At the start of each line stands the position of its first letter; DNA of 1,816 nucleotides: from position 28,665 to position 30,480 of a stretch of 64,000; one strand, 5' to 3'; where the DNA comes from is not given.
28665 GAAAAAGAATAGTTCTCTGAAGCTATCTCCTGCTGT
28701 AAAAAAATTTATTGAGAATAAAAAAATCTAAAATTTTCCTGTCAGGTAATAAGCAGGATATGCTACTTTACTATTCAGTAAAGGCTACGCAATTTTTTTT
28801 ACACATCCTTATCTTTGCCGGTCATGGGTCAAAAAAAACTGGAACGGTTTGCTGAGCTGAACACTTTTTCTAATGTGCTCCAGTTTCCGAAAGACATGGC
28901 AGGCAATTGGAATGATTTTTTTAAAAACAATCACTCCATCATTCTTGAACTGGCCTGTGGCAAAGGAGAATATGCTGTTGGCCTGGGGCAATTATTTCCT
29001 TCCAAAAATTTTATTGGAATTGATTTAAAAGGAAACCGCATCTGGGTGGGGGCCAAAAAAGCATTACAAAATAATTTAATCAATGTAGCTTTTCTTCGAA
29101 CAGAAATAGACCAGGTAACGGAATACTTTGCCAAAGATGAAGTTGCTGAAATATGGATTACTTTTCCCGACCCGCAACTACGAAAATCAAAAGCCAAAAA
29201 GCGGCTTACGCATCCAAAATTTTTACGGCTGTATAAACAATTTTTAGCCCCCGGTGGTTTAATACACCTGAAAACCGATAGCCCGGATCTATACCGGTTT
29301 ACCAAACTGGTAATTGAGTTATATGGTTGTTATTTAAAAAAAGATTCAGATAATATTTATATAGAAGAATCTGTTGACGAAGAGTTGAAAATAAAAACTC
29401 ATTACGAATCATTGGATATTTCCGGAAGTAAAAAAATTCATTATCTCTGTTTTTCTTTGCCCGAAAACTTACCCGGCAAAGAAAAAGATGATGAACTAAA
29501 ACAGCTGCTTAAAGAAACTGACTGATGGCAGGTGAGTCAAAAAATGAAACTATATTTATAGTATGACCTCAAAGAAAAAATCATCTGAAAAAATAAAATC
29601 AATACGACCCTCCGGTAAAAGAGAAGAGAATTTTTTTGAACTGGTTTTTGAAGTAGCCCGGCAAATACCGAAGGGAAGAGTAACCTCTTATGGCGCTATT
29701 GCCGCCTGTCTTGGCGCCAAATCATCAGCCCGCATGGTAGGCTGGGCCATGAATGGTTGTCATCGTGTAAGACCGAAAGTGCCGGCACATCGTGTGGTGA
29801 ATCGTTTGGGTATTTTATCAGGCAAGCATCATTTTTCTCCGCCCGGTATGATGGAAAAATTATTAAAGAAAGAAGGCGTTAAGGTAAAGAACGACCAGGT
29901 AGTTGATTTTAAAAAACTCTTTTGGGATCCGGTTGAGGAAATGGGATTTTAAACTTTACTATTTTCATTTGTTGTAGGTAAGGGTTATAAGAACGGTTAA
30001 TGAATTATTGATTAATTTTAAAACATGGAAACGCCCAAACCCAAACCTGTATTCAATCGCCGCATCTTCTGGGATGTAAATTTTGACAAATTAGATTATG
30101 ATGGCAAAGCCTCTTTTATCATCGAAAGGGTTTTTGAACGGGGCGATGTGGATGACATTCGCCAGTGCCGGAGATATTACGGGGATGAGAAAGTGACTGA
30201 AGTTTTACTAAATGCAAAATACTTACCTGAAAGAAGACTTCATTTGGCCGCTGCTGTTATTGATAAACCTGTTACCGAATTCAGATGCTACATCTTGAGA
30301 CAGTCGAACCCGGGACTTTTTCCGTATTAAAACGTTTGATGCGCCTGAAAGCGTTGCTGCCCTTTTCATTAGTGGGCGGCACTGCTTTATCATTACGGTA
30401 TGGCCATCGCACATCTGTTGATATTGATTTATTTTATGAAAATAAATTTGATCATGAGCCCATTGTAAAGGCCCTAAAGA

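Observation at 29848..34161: Four same-strand copies of the ATL gene's 3' end delimit three unrelated cargo modules: a cassette-accretion site with no recombinase in view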

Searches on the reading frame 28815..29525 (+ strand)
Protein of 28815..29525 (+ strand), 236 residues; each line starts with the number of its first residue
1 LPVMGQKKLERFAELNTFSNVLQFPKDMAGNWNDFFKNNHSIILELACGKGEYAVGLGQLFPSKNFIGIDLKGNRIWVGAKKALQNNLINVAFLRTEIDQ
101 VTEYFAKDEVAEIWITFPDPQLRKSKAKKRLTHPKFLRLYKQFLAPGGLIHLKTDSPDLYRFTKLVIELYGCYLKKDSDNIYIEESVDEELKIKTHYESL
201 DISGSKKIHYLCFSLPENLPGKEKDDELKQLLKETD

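Call 5: search_protein_families(library=pfam, proteins=[window:28815-29525:+], max_evalue=0.01)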
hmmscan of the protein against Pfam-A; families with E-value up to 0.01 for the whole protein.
window:28815-29525:+ (236 aa): 5 families
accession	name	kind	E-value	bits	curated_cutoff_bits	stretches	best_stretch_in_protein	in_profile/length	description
PF02390.23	Methyltransf_4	-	7.9e-30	104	24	1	40-208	2-170/173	Putative methyltransferase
PF13847.12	Methyltransf_31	-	1.5e-08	34.9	27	1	39-152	3-109/145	Methyltransferase domain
PF13649.12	Methyltransf_25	-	3.9e-06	27.9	27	1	43-115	1-70/97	Methyltransferase domain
PF01209.24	Ubie_methyltran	-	0.0027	17.5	20.1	1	41-117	49-124/233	ubiE/COQ5 methyltransferase family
PF08242.18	Methyltransf_12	-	0.0093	17.1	30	0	44-101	1-58/98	Methyltransferase domain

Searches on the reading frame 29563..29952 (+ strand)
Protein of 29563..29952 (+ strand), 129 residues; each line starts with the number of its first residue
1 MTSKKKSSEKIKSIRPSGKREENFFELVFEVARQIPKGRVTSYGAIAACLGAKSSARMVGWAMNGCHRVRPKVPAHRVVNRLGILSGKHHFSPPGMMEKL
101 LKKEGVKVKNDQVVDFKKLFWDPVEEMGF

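Call 5: search_protein_families(library=pfam, proteins=[window:29563-29952:+], max_evalue=0.01)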
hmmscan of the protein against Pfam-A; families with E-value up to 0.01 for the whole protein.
window:29563-29952:+ (129 aa): 1 family
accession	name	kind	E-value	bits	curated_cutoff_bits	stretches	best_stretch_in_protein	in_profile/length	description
PF01035.26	DNA_binding_1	-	3.3e-20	72.1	27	1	23-106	1-81/81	6-O-methylguanine DNA methyltransferase, DNA binding domain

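Call 8: find_related_loci(query=window:29563-29952:+, collection=genome_contigs, flank=10000)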
Query window:29563-29952:+ (129 aa) in genome_contigs; peptide patterns used: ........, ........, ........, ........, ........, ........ (x = any residue, [..] = any of these).
600 stretches matched a pattern (row limit reached: there are more); 539 encode a relative of the query (tblastn E <= 1e-3); the best 80 are kept; 80 distinct loci.
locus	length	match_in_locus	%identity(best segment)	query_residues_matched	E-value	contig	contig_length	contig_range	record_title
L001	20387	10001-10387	84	1-129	1e-72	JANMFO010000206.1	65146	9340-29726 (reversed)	MAG: Chitinophagaceae bacterium isolate OTE_70b_metabat_173 OTE_70b_k141_1106636, whole genome shotgun sequence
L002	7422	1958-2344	81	1-129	2e-69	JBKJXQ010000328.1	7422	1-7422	MAG: Chitinophagaceae bacterium isolate swi_bin.18 k127_18046470, whole genome shotgun sequence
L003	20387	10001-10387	81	1-129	2e-69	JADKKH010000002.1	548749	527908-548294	MAG: Chitinophagaceae bacterium isolate Vibo_18-Q3-R45-57_MAXAC.177 tig00001648-10-5476630, whole genome shotgun sequenc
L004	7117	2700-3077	83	4-129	4e-69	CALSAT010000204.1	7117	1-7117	MAG: Bacteroides fragilis isolate JJ-MO2A5-297-2-m2-bin122 genome assembly, contig: JJ-MO2A5-297-C568, whole genome shot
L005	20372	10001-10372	80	6-129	4e-68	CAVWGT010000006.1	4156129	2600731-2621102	MAG: uncultured Chitinophagaceae bacterium isolate MFD01275.bin.1.48 genome assembly, contig: contig_2359, whole genome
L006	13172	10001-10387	74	1-129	3e-67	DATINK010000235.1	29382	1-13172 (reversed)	MAG TPA_asm: Chitinophagaceae bacterium isolate SMAG_U15794 k141_1803378, whole genome shotgun sequence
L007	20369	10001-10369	80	3-125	4e-67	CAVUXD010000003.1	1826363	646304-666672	MAG: uncultured Bacteroidetes bacterium isolate MFD06435.bin.2.58 genome assembly, contig: contig_43456, whole genome sh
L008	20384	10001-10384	78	1-129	1e-65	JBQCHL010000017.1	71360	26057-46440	MAG: Chitinophagaceae bacterium isolate bin718 k141_389103, whole genome shotgun sequence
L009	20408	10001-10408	75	1-129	2e-65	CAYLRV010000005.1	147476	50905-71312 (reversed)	MAG TPA_asm: uncultured Chitinophaga sp. isolate SRP199154_co2_96 genome assembly, contig: NODE_65_length_147476_cov_62.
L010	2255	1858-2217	78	10-129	2e-65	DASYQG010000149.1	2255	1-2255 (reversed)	MAG TPA_asm: Chitinophagaceae bacterium isolate SMAG_U4479 k141_3623239, whole genome shotgun sequence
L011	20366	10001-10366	72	6-127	5e-62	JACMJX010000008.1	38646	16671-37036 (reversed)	MAG: Chitinophagaceae bacterium isolate ES-bin-184 ES-bin-184-contig-k141_322620, whole genome shotgun sequence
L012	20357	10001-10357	75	9-127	1e-61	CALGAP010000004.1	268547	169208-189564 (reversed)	MAG TPA_asm: uncultured Chitinophagaceae bacterium isolate SRR4028139_bin.74_CONCOCT_v1.1_MAG genome assembly, contig: E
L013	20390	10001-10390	72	1-129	6e-61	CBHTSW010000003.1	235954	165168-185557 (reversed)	MAG TPA_asm: uncultured bacterium isolate ERR14722425_maxbin2_4 genome assembly, contig: ERZ27336817.14, whole genome sh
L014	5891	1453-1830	72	2-127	2e-60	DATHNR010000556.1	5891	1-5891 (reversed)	MAG TPA_asm: Puia sp. isolate SMAG_U12663 k141_4736944, whole genome shotgun sequence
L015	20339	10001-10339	77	11-123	3e-60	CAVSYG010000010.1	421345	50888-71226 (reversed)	MAG: uncultured Bacteroidetes bacterium isolate MFD05521.bin.1.164 genome assembly, contig: contig_50717, whole genome s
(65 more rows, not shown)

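Call 14: find_encoding_contigs(protein=window:29563-29952:+, flank=10000, max_places=10)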
Protein window:29563-29952:+ (129 aa): 1 contig read that carries it; 1 place shown.
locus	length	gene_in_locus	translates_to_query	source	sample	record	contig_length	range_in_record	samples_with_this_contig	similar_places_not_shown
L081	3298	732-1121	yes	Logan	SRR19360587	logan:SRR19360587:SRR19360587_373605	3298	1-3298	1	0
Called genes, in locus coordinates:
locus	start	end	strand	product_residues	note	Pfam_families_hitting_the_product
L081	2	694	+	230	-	?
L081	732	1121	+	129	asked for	PF01035:DNA_binding_1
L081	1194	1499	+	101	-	PF21956:DUF6922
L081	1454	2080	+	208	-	PF08843:AbiEii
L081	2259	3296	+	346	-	?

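Call 25: find_related_loci(query=window:29563-29952:+, collection=metagenome_contigs, flank=10000)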
Query window:29563-29952:+ (129 aa) in metagenome_contigs; peptide patterns used: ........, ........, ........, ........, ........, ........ (x = any residue, [..] = any of these).
600 stretches matched a pattern (row limit reached: there are more); 510 encode a relative of the query (tblastn E <= 1e-3); the best 80 are kept; 80 distinct loci.
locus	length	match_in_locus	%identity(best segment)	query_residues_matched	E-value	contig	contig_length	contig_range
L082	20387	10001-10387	88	1-129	2e-76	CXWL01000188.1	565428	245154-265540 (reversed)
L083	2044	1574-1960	86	1-129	1e-77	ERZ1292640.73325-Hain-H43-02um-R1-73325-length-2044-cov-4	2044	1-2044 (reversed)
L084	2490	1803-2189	87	1-129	1e-76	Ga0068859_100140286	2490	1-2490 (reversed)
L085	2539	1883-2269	79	1-129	1e-71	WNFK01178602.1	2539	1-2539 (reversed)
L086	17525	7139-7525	79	1-129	4e-69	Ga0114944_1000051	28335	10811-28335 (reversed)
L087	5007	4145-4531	78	1-129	8e-68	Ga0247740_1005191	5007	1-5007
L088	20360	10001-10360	81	10-129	1e-67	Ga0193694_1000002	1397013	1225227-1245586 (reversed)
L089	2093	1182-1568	74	1-129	2e-68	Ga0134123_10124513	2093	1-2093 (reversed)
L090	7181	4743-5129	75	1-129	4e-67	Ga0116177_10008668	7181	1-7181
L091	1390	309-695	77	1-129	3e-70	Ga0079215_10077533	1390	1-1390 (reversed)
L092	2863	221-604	77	1-129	2e-66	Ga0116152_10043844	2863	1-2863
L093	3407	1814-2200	75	1-129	2e-65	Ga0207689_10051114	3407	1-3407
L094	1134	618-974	78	11-129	2e-69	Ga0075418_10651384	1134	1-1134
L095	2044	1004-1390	73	1-129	1e-66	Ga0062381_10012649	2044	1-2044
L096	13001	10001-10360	78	10-129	3e-65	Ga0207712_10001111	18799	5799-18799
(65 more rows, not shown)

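Call 84: search_protein_families(library=ncbifam, proteins=[window:29563-29952:+, L004:3125-3544:+], max_evalue=0.001)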
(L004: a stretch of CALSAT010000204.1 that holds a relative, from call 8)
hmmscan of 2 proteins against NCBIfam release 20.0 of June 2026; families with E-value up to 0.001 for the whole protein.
window:29563-29952:+ (129 aa): 5 families
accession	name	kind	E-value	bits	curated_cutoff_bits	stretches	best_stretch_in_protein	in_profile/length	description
NF007626.0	PRK10286.1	equivalog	2.1e-10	40.9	192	1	24-89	89-153/171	methylated-DNA--[protein]-cysteine S-methyltransferase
TIGR00589.1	ogt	superfamily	1.9e-09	37.4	46.4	1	24-87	3-65/80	methylated-DNA--[protein]-cysteine S-methyltransferase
NF011964.0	PRK15435.1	equivalog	1.1e-06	27.9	345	1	22-89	269-335/354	bifunctional DNA-binding transcriptional regulator/O6-methylguanine-DNA methyltransferase Ada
NF003022.0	PRK03887.1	equivalog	8.6e-05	22.4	164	1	31-107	101-171/175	methylated-DNA--protein-cysteine methyltransferase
NF041132.1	DNA_protcyst_Mta_Thcoc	equivalog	8.6e-05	22.4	250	1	27-85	96-152/169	methylated-DNA--protein-cysteine methyltransferase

L004:3125-3544:+ (139 aa): 0 families

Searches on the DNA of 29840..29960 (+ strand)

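Call 105: search_dna_similar(query=window:29840-29960:+, collection=plasmids, mode=distant, max_evalue=0.01, max_rows=10)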
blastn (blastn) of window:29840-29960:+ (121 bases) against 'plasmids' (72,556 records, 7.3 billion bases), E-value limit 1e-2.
No match.

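Call 106: search_dna_similar(query=window:29840-29960:+, collection=phages, mode=distant, max_evalue=0.01, max_rows=10)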
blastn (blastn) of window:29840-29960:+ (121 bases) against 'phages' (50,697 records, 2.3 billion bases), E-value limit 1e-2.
No match.

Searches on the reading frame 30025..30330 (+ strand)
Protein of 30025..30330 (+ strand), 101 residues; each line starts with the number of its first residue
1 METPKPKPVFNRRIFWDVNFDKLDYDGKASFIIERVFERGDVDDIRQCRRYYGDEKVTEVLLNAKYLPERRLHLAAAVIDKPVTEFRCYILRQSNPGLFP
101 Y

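Call 5: search_protein_families(library=pfam, proteins=[window:30025-30330:+], max_evalue=0.01)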
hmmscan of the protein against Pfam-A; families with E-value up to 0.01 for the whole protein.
window:30025-30330:+ (101 aa): 1 family
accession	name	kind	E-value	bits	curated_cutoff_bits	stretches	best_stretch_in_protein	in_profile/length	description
PF21956.1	DUF6922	-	2.2e-21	75.5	27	1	10-61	1-52/52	Family of unknown function (DUF6922)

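Call 83: search_protein_families(library=padloc, proteins=[window:30025-30330:+], max_evalue=0.001)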
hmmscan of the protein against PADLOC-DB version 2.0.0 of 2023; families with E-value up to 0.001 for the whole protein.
window:30025-30330:+ (101 aa): 0 families

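Call 84: search_protein_families(library=ncbifam, proteins=[window:30025-30330:+], max_evalue=0.001)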
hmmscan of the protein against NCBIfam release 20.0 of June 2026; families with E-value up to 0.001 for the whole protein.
window:30025-30330:+ (101 aa): 0 families
